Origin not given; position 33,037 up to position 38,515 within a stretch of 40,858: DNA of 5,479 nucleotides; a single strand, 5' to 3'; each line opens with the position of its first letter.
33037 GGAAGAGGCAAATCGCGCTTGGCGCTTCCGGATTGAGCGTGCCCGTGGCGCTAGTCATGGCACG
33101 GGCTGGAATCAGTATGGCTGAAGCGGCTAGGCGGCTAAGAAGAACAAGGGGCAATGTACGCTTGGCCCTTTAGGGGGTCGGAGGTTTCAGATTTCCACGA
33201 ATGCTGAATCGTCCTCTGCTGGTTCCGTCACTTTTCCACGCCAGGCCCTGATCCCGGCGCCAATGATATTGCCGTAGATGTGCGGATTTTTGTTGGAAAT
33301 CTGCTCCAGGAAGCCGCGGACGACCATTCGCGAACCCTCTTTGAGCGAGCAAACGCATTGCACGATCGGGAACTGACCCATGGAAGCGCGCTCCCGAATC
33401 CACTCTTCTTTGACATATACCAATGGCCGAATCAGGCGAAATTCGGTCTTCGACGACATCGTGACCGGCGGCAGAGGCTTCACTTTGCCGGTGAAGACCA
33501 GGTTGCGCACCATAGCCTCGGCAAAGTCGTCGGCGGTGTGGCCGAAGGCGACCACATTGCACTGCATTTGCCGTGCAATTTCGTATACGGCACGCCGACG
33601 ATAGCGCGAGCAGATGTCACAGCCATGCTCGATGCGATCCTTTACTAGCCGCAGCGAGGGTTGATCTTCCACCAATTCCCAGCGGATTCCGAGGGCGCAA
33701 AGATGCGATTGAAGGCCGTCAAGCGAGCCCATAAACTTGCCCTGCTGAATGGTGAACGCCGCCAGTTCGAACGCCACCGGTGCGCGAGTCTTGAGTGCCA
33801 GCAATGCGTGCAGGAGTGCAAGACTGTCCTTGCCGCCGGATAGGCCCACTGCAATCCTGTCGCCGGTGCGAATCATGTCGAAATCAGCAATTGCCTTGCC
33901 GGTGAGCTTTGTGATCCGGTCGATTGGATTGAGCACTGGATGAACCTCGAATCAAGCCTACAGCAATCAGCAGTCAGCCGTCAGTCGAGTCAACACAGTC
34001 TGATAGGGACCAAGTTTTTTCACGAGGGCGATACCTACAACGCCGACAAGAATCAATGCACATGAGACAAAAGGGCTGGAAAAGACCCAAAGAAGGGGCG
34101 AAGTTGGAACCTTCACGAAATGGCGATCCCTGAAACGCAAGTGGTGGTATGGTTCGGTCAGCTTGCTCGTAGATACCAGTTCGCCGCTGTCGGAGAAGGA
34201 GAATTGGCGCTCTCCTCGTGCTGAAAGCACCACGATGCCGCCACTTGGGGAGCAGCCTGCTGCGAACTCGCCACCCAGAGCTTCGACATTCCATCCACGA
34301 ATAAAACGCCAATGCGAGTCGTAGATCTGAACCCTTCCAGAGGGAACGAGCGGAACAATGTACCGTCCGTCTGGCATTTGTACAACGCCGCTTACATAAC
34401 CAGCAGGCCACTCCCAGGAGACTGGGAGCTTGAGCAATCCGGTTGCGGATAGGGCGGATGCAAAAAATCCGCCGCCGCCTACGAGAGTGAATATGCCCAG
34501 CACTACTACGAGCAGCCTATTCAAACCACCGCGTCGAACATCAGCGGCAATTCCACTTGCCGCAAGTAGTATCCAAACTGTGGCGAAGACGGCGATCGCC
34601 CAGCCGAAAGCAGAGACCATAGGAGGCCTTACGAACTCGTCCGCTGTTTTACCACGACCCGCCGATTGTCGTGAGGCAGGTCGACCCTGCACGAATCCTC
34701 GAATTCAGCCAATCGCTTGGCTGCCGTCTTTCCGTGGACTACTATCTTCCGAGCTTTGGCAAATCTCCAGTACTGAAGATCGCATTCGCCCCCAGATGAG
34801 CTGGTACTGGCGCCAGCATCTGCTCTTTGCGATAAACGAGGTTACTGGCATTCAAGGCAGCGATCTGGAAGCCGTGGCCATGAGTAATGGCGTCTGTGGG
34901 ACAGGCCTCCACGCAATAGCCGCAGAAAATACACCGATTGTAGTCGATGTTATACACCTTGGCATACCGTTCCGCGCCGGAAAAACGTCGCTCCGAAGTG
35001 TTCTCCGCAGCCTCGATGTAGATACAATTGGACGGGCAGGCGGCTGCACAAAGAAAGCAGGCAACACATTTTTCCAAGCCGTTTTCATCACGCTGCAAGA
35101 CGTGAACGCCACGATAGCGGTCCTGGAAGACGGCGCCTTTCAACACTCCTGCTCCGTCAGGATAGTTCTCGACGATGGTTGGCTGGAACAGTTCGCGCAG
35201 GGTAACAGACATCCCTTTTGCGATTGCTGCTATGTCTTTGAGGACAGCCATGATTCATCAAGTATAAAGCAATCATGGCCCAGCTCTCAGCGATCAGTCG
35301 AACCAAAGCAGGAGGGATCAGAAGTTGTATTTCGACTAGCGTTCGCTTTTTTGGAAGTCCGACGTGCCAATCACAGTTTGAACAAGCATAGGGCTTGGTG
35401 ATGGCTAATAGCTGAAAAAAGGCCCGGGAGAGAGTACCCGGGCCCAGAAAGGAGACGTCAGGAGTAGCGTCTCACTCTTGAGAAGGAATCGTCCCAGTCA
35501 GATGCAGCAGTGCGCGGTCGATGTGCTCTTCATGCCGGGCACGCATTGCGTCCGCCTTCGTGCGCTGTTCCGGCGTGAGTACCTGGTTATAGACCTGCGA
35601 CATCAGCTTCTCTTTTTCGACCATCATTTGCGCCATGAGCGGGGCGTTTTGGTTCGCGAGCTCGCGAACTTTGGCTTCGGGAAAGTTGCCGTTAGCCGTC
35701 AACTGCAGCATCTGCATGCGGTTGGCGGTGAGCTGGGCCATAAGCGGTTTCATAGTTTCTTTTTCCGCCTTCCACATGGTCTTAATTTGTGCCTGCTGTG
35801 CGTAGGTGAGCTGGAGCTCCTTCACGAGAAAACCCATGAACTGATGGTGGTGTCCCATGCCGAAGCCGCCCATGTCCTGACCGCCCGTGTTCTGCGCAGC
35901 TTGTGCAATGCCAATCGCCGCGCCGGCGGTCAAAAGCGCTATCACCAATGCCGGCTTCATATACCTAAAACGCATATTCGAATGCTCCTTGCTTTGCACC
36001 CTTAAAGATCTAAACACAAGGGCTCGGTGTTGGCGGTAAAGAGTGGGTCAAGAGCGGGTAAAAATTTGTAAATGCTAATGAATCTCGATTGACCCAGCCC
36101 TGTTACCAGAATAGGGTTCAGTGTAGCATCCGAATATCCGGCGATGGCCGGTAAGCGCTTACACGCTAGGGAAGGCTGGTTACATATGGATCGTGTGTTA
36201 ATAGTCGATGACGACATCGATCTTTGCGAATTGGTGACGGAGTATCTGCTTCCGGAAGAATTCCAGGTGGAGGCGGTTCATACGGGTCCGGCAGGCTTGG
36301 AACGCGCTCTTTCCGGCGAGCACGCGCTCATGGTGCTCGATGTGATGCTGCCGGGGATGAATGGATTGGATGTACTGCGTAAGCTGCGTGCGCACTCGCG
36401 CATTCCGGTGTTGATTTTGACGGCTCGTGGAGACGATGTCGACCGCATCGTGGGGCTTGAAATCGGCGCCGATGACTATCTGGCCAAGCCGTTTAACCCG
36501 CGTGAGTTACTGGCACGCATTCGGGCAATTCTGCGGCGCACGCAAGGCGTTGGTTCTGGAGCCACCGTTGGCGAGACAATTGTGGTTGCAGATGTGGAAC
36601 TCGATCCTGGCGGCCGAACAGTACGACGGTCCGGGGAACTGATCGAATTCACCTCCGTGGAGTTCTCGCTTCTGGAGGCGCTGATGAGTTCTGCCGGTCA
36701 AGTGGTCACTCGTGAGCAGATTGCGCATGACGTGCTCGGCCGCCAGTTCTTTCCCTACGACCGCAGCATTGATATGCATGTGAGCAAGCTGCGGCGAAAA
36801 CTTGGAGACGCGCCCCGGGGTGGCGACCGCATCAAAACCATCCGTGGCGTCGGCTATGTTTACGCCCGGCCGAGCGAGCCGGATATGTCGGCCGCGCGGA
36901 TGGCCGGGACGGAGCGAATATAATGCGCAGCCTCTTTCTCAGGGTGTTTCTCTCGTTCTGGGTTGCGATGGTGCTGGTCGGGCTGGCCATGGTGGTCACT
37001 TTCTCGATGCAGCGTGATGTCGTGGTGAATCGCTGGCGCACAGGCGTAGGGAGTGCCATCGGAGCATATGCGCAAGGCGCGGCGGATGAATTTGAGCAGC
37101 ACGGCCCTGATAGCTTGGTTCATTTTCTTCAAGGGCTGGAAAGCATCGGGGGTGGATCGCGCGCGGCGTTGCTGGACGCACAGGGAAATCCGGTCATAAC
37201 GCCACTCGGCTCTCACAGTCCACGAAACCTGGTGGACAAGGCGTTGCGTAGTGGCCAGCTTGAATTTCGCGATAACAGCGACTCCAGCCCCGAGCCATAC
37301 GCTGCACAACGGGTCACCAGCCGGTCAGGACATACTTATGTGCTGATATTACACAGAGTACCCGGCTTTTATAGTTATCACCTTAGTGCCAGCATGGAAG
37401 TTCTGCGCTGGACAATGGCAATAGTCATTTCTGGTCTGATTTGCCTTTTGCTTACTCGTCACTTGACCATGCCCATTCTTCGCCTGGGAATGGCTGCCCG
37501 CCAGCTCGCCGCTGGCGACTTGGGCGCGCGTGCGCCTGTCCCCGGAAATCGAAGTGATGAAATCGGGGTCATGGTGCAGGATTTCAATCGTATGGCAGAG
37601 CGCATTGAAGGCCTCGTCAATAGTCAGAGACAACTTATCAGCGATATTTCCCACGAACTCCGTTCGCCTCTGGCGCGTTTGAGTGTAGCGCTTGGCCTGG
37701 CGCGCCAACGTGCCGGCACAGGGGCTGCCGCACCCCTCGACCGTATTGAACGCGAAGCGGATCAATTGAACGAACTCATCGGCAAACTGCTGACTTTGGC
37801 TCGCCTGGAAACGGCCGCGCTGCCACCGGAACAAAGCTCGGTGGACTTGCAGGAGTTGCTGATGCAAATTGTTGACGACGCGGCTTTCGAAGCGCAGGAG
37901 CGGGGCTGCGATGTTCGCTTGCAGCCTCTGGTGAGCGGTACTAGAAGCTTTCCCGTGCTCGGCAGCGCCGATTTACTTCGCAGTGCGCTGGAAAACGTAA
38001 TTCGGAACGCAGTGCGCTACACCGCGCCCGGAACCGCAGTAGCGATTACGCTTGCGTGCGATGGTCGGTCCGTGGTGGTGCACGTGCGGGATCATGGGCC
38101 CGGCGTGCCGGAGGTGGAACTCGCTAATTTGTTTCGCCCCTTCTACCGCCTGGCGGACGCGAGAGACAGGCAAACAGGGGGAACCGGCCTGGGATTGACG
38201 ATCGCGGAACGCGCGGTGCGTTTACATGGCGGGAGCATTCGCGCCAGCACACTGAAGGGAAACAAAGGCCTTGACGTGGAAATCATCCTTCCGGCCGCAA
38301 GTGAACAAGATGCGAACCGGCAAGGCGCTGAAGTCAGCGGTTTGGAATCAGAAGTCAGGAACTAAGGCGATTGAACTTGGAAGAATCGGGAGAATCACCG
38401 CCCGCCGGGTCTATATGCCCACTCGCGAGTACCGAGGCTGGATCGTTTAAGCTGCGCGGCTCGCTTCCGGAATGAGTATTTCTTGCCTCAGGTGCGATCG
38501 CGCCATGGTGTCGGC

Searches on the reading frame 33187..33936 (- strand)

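Call 32: search_protein_families(library=pfam, proteins=[window:33187-33936:-], max_evalue=0.001)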
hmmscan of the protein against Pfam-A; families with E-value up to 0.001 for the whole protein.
window:33187-33936:- (249 aa): 1 family
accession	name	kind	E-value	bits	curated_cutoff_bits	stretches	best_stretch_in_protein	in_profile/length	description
PF01171.26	ATP_bind_3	-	1.2e-11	45.2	27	1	28-185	2-157/182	PP-loop family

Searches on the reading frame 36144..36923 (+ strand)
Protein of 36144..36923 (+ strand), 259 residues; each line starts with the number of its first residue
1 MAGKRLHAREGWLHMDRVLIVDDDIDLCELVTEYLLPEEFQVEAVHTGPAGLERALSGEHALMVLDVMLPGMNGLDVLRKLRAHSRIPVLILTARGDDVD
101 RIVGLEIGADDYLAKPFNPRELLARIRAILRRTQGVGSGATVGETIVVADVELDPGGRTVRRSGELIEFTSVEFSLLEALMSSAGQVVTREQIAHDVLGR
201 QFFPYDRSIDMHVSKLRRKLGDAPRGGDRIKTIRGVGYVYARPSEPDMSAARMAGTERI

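Call 32: search_protein_families(library=pfam, proteins=[window:36144-36923:+], max_evalue=0.001)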
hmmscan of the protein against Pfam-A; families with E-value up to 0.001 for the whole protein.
window:36144-36923:+ (259 aa): 2 families
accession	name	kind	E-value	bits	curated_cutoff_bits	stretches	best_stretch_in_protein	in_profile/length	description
PF00072.30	Response_reg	-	3.2e-26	92.1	30.2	1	18-127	1-111/111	Response regulator receiver domain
PF00486.34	Trans_reg_C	-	6e-25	87.6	26.2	1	165-239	2-76/77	Transcriptional regulatory protein, C terminal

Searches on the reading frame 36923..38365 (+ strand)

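Call 32: search_protein_families(library=pfam, proteins=[window:36923-38365:+], max_evalue=0.001)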
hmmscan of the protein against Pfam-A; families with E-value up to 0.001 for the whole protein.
window:36923-38365:+ (480 aa): 4 families
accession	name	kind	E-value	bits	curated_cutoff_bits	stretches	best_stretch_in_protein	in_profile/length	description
PF02518.31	HATPase_c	-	1e-24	87.6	26.4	1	349-458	3-109/111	Histidine kinase-, DNA gyrase B-, and HSP90-like ATPase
PF00512.31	HisKA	-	3.1e-13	50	26.9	1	235-297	2-65/66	His Kinase A (phospho-acceptor) domain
PF00672.30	HAMP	-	1.5e-11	44.8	25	1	176-229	1-52/53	HAMP domain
PF13581.12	HATPase_c_2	-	7.6e-06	26.4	27.4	1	352-425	32-104/127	Histidine kinase-like ATPase domain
